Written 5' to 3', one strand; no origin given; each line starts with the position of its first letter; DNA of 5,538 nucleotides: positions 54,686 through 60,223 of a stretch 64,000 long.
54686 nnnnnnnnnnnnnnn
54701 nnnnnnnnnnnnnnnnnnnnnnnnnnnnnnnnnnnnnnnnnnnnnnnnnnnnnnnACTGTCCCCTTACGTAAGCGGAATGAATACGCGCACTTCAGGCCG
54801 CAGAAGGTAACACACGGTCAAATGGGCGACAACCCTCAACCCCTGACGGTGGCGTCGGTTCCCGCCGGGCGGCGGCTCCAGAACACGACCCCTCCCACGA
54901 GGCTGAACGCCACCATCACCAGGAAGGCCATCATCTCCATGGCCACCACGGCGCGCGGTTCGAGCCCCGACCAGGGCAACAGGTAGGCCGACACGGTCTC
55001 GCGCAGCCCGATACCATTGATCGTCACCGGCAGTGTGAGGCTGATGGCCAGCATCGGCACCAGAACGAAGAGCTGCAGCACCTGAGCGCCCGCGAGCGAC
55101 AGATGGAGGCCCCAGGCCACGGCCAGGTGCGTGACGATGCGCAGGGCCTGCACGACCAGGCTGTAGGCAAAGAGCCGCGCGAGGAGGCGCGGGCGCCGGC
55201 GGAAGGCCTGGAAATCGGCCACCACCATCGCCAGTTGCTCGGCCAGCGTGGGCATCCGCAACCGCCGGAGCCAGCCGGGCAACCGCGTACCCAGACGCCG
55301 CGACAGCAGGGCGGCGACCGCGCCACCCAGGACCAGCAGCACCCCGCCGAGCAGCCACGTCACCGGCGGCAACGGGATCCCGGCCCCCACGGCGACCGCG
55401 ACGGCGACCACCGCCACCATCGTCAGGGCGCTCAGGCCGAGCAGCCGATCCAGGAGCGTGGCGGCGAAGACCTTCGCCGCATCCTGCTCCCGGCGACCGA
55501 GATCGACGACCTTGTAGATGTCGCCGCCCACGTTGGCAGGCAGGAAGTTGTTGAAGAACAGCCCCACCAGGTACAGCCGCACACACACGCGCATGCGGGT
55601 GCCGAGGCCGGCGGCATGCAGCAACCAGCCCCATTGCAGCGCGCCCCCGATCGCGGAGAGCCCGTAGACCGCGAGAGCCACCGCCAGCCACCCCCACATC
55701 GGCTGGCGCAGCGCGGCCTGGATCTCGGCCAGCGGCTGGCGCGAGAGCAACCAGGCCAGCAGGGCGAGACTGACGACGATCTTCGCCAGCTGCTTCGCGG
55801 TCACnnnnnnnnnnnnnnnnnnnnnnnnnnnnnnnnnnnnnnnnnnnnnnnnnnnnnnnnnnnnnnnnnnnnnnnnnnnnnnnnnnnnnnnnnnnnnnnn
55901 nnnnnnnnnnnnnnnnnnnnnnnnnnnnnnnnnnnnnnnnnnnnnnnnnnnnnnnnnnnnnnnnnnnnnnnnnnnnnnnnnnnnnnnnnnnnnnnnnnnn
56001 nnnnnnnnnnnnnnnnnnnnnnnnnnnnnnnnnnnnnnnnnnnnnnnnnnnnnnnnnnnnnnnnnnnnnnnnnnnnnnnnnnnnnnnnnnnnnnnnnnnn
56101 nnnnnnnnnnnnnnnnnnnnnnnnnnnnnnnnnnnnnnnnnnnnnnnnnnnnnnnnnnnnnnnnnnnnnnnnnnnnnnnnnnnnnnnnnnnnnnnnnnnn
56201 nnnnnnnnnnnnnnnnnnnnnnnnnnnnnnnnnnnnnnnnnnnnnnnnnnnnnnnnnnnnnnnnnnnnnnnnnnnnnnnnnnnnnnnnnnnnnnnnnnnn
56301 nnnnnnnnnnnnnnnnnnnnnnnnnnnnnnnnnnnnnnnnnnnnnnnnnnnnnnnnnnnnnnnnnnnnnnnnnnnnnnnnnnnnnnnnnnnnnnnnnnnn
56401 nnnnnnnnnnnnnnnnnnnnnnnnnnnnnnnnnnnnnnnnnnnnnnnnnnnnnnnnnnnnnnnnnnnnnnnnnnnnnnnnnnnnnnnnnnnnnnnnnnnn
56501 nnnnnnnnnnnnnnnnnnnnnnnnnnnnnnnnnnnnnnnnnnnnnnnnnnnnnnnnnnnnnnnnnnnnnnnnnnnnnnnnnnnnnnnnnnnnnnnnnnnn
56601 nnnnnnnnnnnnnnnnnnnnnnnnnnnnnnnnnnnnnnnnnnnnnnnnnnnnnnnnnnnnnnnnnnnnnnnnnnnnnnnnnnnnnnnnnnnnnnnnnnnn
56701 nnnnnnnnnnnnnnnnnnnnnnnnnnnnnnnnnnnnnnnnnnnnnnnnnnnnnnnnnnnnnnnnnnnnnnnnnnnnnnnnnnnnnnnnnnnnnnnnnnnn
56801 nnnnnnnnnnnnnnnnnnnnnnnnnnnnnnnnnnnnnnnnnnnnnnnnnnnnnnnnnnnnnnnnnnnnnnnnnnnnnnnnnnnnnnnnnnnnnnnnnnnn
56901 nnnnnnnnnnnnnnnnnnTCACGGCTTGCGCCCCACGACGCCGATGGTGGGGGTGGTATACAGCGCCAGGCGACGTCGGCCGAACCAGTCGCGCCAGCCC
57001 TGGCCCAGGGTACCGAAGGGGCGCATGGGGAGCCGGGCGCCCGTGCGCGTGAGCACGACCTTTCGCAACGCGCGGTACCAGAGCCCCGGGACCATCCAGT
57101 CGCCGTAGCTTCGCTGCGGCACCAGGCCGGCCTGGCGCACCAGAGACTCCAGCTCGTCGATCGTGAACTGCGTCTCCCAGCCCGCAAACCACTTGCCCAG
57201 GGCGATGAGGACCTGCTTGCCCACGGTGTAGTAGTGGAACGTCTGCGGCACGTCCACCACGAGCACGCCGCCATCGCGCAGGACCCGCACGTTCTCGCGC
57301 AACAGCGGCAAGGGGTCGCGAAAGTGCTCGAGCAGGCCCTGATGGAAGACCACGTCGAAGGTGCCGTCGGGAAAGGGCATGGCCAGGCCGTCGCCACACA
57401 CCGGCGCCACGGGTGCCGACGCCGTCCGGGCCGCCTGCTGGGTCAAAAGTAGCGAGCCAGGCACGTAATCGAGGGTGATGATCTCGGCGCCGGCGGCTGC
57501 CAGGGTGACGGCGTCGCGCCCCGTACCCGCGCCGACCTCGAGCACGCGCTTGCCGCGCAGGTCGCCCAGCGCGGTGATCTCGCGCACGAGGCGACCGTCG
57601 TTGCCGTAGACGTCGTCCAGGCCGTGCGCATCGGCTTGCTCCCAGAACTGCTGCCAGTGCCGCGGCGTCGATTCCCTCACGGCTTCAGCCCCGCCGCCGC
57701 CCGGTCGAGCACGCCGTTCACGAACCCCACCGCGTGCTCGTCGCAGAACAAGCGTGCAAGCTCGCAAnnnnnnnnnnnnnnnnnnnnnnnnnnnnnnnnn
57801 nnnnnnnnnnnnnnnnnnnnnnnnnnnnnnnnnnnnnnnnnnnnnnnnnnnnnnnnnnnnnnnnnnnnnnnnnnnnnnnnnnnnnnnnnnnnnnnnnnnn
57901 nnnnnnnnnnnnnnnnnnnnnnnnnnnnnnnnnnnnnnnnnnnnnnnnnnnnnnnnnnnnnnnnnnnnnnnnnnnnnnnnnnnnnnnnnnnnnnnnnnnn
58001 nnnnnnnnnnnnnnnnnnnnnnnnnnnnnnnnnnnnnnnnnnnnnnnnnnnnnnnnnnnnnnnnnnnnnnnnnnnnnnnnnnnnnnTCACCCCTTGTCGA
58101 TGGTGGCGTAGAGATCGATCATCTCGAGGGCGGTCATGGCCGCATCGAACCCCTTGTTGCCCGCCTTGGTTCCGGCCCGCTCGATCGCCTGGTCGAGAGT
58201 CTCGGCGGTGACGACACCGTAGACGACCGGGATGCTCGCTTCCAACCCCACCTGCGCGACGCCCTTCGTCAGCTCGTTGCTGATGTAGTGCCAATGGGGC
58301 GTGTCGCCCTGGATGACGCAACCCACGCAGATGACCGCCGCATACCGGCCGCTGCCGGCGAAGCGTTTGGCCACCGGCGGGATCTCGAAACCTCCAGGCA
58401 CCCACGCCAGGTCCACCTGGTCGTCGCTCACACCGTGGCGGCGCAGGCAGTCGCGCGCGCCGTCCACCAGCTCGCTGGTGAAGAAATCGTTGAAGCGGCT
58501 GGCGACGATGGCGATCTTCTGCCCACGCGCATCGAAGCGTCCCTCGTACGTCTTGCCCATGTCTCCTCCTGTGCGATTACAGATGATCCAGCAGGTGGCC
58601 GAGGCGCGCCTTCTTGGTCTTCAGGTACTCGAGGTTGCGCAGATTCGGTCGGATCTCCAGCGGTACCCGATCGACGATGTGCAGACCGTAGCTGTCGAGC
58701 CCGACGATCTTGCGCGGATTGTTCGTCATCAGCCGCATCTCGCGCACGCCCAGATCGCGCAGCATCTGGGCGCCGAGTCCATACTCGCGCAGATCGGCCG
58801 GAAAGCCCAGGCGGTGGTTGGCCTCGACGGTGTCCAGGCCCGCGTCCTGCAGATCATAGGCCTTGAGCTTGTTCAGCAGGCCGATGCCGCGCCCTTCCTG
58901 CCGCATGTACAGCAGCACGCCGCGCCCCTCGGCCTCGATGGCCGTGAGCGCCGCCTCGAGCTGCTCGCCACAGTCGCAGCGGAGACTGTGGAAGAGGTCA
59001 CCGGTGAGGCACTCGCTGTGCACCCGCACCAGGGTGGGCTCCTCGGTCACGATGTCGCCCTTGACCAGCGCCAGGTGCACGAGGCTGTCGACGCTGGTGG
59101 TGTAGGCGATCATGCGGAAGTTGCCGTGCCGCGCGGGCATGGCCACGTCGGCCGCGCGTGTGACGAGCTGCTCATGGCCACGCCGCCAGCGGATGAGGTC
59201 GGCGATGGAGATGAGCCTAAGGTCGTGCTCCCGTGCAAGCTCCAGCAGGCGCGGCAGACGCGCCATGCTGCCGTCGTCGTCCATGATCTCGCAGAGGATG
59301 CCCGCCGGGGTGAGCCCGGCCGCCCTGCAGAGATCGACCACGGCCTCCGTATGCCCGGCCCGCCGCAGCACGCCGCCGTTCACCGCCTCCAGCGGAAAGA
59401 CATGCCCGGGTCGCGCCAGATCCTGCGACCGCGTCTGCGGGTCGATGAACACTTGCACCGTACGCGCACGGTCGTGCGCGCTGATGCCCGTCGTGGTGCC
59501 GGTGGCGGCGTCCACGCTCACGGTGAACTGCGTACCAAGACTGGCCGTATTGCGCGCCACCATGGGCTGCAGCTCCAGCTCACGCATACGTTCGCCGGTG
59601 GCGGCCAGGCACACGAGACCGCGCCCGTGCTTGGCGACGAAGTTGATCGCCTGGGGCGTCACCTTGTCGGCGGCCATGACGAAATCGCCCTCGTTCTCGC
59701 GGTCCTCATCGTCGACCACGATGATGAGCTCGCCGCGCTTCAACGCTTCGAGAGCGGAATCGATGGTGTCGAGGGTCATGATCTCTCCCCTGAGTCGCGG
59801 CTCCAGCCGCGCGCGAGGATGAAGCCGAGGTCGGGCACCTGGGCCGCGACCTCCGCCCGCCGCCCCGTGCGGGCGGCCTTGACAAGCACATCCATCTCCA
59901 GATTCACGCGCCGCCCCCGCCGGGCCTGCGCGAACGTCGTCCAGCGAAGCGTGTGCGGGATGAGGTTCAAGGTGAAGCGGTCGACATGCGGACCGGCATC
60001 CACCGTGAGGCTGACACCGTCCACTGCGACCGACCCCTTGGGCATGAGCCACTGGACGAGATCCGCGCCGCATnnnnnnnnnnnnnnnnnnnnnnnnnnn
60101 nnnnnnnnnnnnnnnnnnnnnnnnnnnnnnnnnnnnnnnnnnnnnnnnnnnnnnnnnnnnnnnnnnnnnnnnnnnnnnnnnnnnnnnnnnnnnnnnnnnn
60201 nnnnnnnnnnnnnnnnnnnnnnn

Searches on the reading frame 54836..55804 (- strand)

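Call 68: search_protein_families(library=pfam, proteins=[window:54836-55804:-], max_evalue=0.00001)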
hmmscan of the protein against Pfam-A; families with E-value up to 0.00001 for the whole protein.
window:54836-55804:- (322 aa): 1 family
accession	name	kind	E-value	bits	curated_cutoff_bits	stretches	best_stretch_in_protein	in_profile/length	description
PF03706.18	LPG_synthase_TM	-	2.5e-32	113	33.4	1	6-303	2-300/302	Lysylphosphatidylglycerol synthase TM region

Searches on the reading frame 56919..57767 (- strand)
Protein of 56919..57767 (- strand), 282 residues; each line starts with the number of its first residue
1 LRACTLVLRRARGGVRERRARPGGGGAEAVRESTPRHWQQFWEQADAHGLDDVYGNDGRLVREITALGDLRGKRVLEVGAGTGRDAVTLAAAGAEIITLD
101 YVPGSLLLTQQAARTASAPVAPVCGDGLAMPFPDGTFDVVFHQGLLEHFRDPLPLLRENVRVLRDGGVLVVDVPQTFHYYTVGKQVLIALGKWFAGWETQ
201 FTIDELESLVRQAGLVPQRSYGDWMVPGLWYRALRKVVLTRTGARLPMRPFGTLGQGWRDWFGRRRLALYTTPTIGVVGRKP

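Call 68: search_protein_families(library=pfam, proteins=[window:56919-57767:-], max_evalue=0.00001)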
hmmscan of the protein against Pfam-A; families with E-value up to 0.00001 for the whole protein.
window:56919-57767:- (282 aa): 7 families
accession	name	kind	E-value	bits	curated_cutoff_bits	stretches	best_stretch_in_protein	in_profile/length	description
PF08241.18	Methyltransf_11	-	3.7e-20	72.8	21.2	1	76-171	1-95/95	Methyltransferase domain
PF13649.12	Methyltransf_25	-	5e-17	62.8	27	1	75-167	1-97/97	Methyltransferase domain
PF13489.12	Methyltransf_23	-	1e-13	51.8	27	1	59-215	8-159/164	Methyltransferase domain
PF13847.12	Methyltransf_31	-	2.5e-12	47.2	27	1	72-175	4-113/145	Methyltransferase domain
PF08242.18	Methyltransf_12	-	1.8e-11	45.1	30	1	76-169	1-98/98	Methyltransferase domain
PF01209.24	Ubie_methyltran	-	4.1e-09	36.6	20.1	1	66-171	42-151/233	ubiE/COQ5 methyltransferase family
PF08003.17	Methyltransf_9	-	2.6e-06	27.1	23.8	1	62-172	106-218/315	Protein of unknown function (DUF1698)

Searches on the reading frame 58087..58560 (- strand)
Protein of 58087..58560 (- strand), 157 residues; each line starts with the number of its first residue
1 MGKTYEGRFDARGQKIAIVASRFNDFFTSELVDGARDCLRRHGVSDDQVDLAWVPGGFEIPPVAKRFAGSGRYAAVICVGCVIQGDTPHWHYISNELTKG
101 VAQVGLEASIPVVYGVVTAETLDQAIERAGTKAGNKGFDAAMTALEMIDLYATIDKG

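Call 68: search_protein_families(library=pfam, proteins=[window:58087-58560:-], max_evalue=0.00001)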
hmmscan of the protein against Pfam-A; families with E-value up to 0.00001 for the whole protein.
window:58087-58560:- (157 aa): 1 family
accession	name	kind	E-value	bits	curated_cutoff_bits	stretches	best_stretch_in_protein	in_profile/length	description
PF00885.24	DMRL_synthase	-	1.8e-52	177.3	26.7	1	14-150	2-137/139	6,7-dimethyl-8-ribityllumazine synthase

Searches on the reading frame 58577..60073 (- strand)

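Call 68: search_protein_families(library=pfam, proteins=[window:58577-60073:-], max_evalue=0.00001)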
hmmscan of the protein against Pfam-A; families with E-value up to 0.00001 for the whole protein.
window:58577-60073:- (498 aa): 2 families
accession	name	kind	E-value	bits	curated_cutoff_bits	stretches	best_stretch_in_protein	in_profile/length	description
PF00926.24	DHBP_synthase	-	6.8e-85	283.9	26.4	1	106-296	2-191/191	3,4-dihydroxy-2-butanone 4-phosphate synthase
PF00925.25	GTP_cyclohydro2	-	2.7e-75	251.9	23.3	1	306-471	2-165/165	GTP cyclohydrolase II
